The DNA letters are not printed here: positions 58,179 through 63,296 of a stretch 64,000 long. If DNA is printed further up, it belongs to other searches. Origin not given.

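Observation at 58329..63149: Giant fusion protein: Ser/Thr kinase + P-loop NTPase + TPR + GAF + sigma-54 activator + HTH in one 1606-aa polypeptide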

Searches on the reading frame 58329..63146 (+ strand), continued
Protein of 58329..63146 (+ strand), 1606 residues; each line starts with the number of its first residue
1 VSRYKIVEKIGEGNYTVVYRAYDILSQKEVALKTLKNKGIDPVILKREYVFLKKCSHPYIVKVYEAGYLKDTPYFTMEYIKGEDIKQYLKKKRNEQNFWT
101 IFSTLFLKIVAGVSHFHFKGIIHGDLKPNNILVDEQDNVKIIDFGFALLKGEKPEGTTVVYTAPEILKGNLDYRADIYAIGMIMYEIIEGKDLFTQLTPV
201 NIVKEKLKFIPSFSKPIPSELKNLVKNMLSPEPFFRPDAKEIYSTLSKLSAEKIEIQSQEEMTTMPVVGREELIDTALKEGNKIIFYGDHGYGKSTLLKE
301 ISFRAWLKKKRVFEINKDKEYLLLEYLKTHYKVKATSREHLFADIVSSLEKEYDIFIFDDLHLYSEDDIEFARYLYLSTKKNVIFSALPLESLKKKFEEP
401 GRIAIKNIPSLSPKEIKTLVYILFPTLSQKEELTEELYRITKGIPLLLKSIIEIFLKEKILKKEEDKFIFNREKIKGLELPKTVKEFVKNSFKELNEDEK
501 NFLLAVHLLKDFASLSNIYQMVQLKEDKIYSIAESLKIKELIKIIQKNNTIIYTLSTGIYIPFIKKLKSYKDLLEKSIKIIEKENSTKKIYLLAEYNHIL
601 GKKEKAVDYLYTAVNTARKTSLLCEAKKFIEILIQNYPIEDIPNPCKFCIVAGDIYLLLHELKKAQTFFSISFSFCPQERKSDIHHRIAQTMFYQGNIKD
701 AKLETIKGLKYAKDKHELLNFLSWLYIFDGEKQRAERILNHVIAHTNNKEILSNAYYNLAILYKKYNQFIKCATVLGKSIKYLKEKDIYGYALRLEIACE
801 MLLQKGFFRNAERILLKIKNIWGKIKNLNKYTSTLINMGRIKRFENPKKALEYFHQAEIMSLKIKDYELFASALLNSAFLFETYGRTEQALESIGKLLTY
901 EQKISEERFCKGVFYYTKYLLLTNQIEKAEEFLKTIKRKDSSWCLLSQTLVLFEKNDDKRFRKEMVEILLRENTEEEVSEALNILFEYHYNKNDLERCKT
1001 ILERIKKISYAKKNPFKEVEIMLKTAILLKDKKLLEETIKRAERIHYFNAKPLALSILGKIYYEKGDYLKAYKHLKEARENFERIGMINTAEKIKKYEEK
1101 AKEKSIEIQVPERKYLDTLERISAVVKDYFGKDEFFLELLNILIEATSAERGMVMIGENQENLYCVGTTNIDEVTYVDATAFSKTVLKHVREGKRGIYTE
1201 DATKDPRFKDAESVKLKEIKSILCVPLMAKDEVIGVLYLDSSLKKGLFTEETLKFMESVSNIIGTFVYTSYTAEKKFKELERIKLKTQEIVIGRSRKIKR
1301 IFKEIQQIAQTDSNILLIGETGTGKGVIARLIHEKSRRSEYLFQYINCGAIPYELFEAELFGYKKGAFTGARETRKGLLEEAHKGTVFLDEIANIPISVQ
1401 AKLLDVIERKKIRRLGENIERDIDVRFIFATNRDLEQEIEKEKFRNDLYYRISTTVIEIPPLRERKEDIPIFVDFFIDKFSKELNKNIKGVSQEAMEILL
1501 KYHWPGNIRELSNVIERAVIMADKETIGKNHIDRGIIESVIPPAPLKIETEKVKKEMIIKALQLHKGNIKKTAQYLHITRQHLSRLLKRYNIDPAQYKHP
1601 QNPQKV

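Call 51: search_protein_families(library=pfam, proteins=[L006:9983-15337:+, L006:8225-9784:+, L006:7314-8294:+, L006:6235-7422:+, L006:15485-16171:+, L006:16179-17699:+, L006:17744-19348:+, L006:19348-20169:+, L006:20138-21226:+], max_evalue=0.001)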
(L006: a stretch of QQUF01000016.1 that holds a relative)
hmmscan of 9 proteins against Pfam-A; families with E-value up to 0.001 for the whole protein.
L006:9983-15337:+ (1785 aa): 35 families (the best 25 are shown)
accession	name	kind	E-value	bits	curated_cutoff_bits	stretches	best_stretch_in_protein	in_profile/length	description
PF00158.32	Sigma54_activat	-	8e-69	231.1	20.2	1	1481-1646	1-167/168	Sigma-54 interaction domain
PF00069.31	Pkinase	-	7.5e-45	153.8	31.7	1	19-249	11-253/263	Protein kinase domain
PF13424.12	TPR_12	-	2.3e-34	117.8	30.1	3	956-1025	5-76/77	Tetratricopeptide repeat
PF07714.23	PK_Tyr_Ser-Thr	-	1.4e-28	100.4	23.1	1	15-248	7-249/258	Protein tyrosine and serine/threonine kinase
PF14532.12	Sigma54_activ_2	-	3e-21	76.5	25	1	1482-1651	1-138/138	Sigma-54 interaction domain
PF25601.1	AAA_lid_14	-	9.6e-21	73.9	27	1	1653-1730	2-80/87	AAA+ ATPase lid domain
PF07719.23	TPR_2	-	9.3e-20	69.5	27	1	1076-1106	2-32/34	Tetratricopeptide repeat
PF13191.12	AAA_16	-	2.2e-19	71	32.6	1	281-440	2-157/167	AAA ATPase domain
PF13185.12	GAF_2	-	9.9e-19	68.3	28.6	1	1314-1453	2-136/136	GAF domain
PF00515.34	TPR_1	-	7.9e-18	63.9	27.8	2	1075-1106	1-32/34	Tetratricopeptide repeat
PF01590.32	GAF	-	8.5e-18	65.6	22.4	1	1315-1452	1-133/133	GAF domain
PF13181.12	TPR_8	-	4.3e-17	61.2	25.7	1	1077-1107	3-33/34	Tetratricopeptide repeat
PF17874.7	TPR_MalT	-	1.6e-15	57.7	45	2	729-860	55-187/336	MalT-like TPR region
PF13492.12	GAF_3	-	2.5e-12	47.8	27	1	1316-1454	2-129/129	GAF domain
PF07728.20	AAA_5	-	1.7e-10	41.5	22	1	1505-1622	2-123/139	AAA domain (dynein-related subfamily)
PF20720.3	nSTAND3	-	3.2e-06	27.4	27.2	0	1491-1537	6-52/155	Novel STAND NTPase 3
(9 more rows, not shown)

L006:8225-9784:+ (520 aa): 2 families
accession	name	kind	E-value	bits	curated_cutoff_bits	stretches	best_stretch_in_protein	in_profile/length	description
PF05761.20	5_nucleotid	-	7e-141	470.7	28.5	1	53-519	1-458/460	5' nucleotidase family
PF00702.32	Hydrolase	-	0.00025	21.9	26.4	1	158-350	52-183/191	haloacid dehalogenase-like hydrolase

L006:7314-8294:+ (327 aa): 5 families
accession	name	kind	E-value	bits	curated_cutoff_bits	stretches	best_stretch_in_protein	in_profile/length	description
PF14522.11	Cytochrome_C7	-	1.3e-07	31.7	24.8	0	98-180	2-66/67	Cytochrome c7 and related cytochrome c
PF14537.11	Cytochrom_c3_2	-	1.6e-05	25.7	25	0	71-152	20-78/79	Cytochrome c3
PF22113.1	Mtrc-MtrF_II-IV_dom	-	8.1e-05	22.7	30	0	100-183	72-166/176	Outer membrane cytochrome MtrC/MtrF-like, domains II/IV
PF09699.15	Paired_CXXCH_1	-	9.8e-05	22.4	20.6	0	175-203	8-38/41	Doubled CXXCH motif (Paired_CXXCH_1)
PF02085.21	Cytochrom_CIII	-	0.0002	22.1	22.9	0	71-117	40-83/101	Class III cytochrome C family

L006:6235-7422:+ (396 aa): 4 families
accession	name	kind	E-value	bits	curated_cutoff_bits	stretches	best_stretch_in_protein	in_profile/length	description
PF00033.24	Cytochrome_B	-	9.1e-57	192.4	27.2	1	52-231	11-189/189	Cytochrome b/b6/petB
PF13631.11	Cytochrom_B_N_2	-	5.9e-44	150.4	27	1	113-287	2-167/169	Cytochrome b(N-terminal)/b6/petB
PF00032.22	Cytochrom_B_C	-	9e-19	68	20.7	1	289-379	1-93/102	Cytochrome b(C-terminal)/b6/petD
PF01292.26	Ni_hydr_CYTB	-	3.1e-08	34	30.1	1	15-130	61-167/179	Prokaryotic cytochrome b561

L006:15485-16171:+ (229 aa): 2 families
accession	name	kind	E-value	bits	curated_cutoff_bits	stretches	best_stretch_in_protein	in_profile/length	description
PF00535.33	Glycos_transf_2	-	8.1e-19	68.6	23.3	1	6-148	1-159/168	Glycosyl transferase family 2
PF10111.15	Glyco_tranf_2_2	-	1.6e-07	31.6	27.3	1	6-101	1-106/276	Glycosyltransferase like family 2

L006:16179-17699:+ (507 aa): 18 families
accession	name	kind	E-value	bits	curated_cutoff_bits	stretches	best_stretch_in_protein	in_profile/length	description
PF13424.12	TPR_12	-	1.2e-40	138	30.1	4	260-332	2-76/77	Tetratricopeptide repeat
PF00515.34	TPR_1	-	8.5e-23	79.6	27.8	2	261-290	1-30/34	Tetratricopeptide repeat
PF13374.12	TPR_10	-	9.4e-19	67.2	27.5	0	261-290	2-31/42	Tetratricopeptide repeat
PF13181.12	TPR_8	-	4.3e-16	58.1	25.7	0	140-170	2-32/34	Tetratricopeptide repeat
PF07719.23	TPR_2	-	7.1e-16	57.4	27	0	61-88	3-30/34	Tetratricopeptide repeat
PF13176.12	TPR_7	-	9.7e-15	53.8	27.9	0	142-174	2-34/36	Tetratricopeptide repeat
PF17874.7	TPR_MalT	-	3.1e-12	46.9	45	1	146-333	8-193/336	MalT-like TPR region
PF00512.31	HisKA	-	6.5e-10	39.4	26.9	1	432-484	9-58/66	His Kinase A (phospho-acceptor) domain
PF24885.1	TPR_NPHP3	-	1.2e-08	35.1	100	0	193-330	74-212/239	Nephrocystin-3 TPR domain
PF13428.12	TPR_14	-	1.2e-07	32.1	23.5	0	61-89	3-31/44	Tetratricopeptide repeat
PF14559.12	TPR_19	-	1.3e-06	29.1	25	0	45-89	15-55/68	Tetratricopeptide repeat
PF13431.12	TPR_17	-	6.3e-06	26.5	24.4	0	221-241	13-33/34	Tetratricopeptide repeat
PF13174.12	TPR_6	-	5.8e-05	23.9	26.3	0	66-84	7-25/33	Tetratricopeptide repeat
PF12895.13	ANAPC3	-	0.0001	23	27.2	0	227-284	29-79/82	Anaphase-promoting complex, cyclosome, subunit 3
PF01535.26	PPR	-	0.00014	22.3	25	0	68-84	9-25/31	PPR repeat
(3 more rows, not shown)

L006:17744-19348:+ (535 aa): 4 families
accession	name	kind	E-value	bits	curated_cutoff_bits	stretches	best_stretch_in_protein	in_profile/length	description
PF00890.30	FAD_binding_2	-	5.1e-94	316.2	20.4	1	6-392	1-414/414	FAD binding domain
PF02910.25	Succ_DH_flav_C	-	1.6e-15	57.6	20.8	1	442-525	3-92/130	Fumarate reductase flavoprotein C-term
PF07992.20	Pyr_redox_2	-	1.2e-07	32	26.1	0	6-85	2-82/291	Pyridine nucleotide-disulphide oxidoreductase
PF01266.30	DAO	-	5e-06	26.7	27.9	1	6-53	1-50/353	FAD dependent oxidoreductase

L006:19348-20169:+ (274 aa): 0 families

L006:20138-21226:+ (363 aa): 1 family
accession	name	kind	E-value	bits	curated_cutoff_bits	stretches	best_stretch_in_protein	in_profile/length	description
PF22322.1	DUF6973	-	4.1e-16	59.1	27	1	271-349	22-107/124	Domain of unknown function (DUF6973)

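Call 53: search_solved_structures(query=A1, max_evalue=0.001)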
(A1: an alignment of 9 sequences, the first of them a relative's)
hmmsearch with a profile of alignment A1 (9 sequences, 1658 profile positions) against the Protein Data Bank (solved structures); distinct sequences matched with E-value up to 0.001: 3077 (the best 60 are shown).
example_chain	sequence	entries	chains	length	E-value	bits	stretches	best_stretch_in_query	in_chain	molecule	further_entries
9qq6_C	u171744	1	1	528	3.1e-141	475.9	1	1156-1647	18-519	Nif-specific regulatory protein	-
1ojl_A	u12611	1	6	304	3.6e-132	445.8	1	1341-1641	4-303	TRANSCRIPTIONAL REGULATORY PROTEIN ZRAR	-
4l4u_A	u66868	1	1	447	3.8e-129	435.8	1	1309-1645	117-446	Transcriptional regulator (NtrC family)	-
8p53_C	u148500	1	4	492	1.3e-123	417.5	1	1334-1647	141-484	Transcriptional regulator FleQ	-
5exx_A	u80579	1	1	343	4e-122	412.5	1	1336-1641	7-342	Transcriptional regulator FleQ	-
1ny5_A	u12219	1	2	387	2.3e-118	400.1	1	1309-1583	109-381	transcriptional regulator (NtrC family)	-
6iy8_A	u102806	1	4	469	7.7e-118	398.3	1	1320-1582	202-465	Positive regulator CapR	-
6jdi_A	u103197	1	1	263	1e-117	397.9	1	1338-1590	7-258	Nitrogen assimilation regulatory protein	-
5exp_A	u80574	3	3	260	1.3e-116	394.3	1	1336-1588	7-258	Transcriptional regulator FleQ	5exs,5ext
4ly6_A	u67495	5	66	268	1.4e-116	394.2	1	1321-1583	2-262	Transcriptional regulator (NtrC family)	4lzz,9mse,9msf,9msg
6j7e_A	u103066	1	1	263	1.4e-116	394.2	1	1338-1590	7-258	Nitrogen assimilation regulatory protein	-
1ny6_A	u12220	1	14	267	2e-116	393.6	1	1328-1583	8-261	transcriptional regulator (NtrC family)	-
6jdl_A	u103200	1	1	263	2.2e-116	393.5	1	1338-1590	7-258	Nitrogen assimilation regulatory protein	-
7ejw_C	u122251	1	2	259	2.2e-116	393.5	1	1338-1588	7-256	Transcriptional regulator FleQ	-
8pb9_D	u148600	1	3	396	3.8e-116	392.7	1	1334-1588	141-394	Transcriptional regulator FleQ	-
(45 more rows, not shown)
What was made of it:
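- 61728..62120 (+): GAF domain (residues 1134-1264). A profile match to NifA (9qq6_C) covers GAF through HTH (call 53).
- Closest known: NifA / NorR / FhlA-type GAF-containing bacterial enhancer-binding proteins. Same: The profile aligns to NifA structure 9qq6_C across GAF to HTH (call 53).
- The C-terminal third aligns to NifA from GAF to HTH (call 53).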

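Call 96: find_encoding_contigs(protein=P0007, flank=8000, max_places=1)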
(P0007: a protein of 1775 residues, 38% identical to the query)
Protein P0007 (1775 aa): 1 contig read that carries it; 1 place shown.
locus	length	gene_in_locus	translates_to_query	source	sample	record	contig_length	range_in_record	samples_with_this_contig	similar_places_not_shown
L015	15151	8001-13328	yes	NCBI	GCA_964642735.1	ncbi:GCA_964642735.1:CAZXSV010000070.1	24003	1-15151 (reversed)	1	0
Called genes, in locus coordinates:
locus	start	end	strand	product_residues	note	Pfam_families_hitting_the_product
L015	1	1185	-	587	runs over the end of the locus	PF01268:FTHFS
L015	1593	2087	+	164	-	PF04981:NMD3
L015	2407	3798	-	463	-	PF00206:Lyase_1, PF10415:FumaraseC_C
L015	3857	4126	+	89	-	PF01713:Smr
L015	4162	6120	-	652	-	PF02838:Glyco_hydro_20b (weak), PF14845:Glycohydro_20b2, PF00728:Glyco_hydro_20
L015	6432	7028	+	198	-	PF08712:Nfu_N, PF01106:NifU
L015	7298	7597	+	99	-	PF00216:Bac_DNA_binding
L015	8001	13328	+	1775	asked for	PF00069:Pkinase, PF07714:PK_Tyr_Ser-Thr, PF13191:AAA_16, PF01590:GAF, PF13185:GAF_2, PF13492:GAF_3, PF00158:Sigma54_activat, PF14532:Sigma54_activ_2, +4 more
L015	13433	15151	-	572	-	?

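Call 97: find_encoding_contigs(protein=P0008, flank=8000, max_places=1)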
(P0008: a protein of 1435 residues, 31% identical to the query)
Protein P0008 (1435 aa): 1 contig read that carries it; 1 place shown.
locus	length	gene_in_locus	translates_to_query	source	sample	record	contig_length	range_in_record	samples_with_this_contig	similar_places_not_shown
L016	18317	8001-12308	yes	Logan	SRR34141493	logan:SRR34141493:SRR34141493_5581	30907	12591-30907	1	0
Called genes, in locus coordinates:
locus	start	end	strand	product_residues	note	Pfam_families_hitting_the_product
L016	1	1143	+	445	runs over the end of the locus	-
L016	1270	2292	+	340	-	-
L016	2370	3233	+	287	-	-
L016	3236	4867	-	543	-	PF13948:DUF4215 (weak)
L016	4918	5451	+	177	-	-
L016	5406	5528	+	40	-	-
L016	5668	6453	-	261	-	PF03781:FGE-sulfatase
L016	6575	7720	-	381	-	PF13635:DUF4143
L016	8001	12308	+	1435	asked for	PF00069:Pkinase, PF07714:PK_Tyr_Ser-Thr, PF13424:TPR_12, PF01590:GAF, PF13185:GAF_2, PF00158:Sigma54_activat, PF14532:Sigma54_activ_2, PF25601:AAA_lid_14, +6 more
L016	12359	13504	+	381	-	PF13173:AAA_14, PF13635:DUF4143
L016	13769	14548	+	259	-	-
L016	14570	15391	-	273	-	-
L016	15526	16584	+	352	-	-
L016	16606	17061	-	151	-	PF00011:HSP20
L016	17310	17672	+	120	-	-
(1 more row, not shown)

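Call 114: search_protein_families(library=padloc, proteins=[window:58329-63146:+], max_evalue=0.001)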
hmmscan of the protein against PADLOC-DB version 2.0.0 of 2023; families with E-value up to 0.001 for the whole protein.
window:58329-63146:+ (1606 aa): 33 families (the best 25 are shown)
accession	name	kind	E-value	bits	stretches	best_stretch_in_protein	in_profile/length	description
PDLC01995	RtcR_PspF2--CARF_AAA_HTH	-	2.4e-104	348.1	1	1272-1592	147-480/481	-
PDLC04138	mad6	-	5e-65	218.6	1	2-265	51-329/659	mads_6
PDLC01994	RtcR_PspF1--CARF_AAA_HTH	-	2.8e-56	189.6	1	1279-1589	154-434/468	-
PDLC01993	RtcR--CARF_AAA_HTH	-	5.2e-55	184.8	1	1289-1536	180-436/523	-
PDLC04053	PD-T4-6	-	2.2e-47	160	1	2-269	9-290/311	-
PDLC04042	PD-T4-6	-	2.6e-46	156.6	1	2-257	9-280/292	-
PDLC04047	PD-T4-6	-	6e-46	155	1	2-236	10-258/327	-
PDLC04060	PD-T4-6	-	8.8e-45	151.5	1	2-264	8-287/486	-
PDLC04057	PD-T4-6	-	3.9e-44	149.4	1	2-264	8-286/443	-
PDLC04054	PD-T4-6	-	3.8e-37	126.5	1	4-242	12-266/347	-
PDLC03920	MkoA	-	2.3e-36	123.5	1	3-259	9-287/1112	-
PDLC04048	PD-T4-6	-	5.8e-36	122.6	1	2-221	10-243/354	-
PDLC04061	PD-T4-6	-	6.1e-36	123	1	2-267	16-302/510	-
PDLC04043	PD-T4-6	-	2.1e-31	107.5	1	3-200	16-223/452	-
PDLC01088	C3a189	-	4.7e-29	99.5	1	10-248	5-260/840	kinase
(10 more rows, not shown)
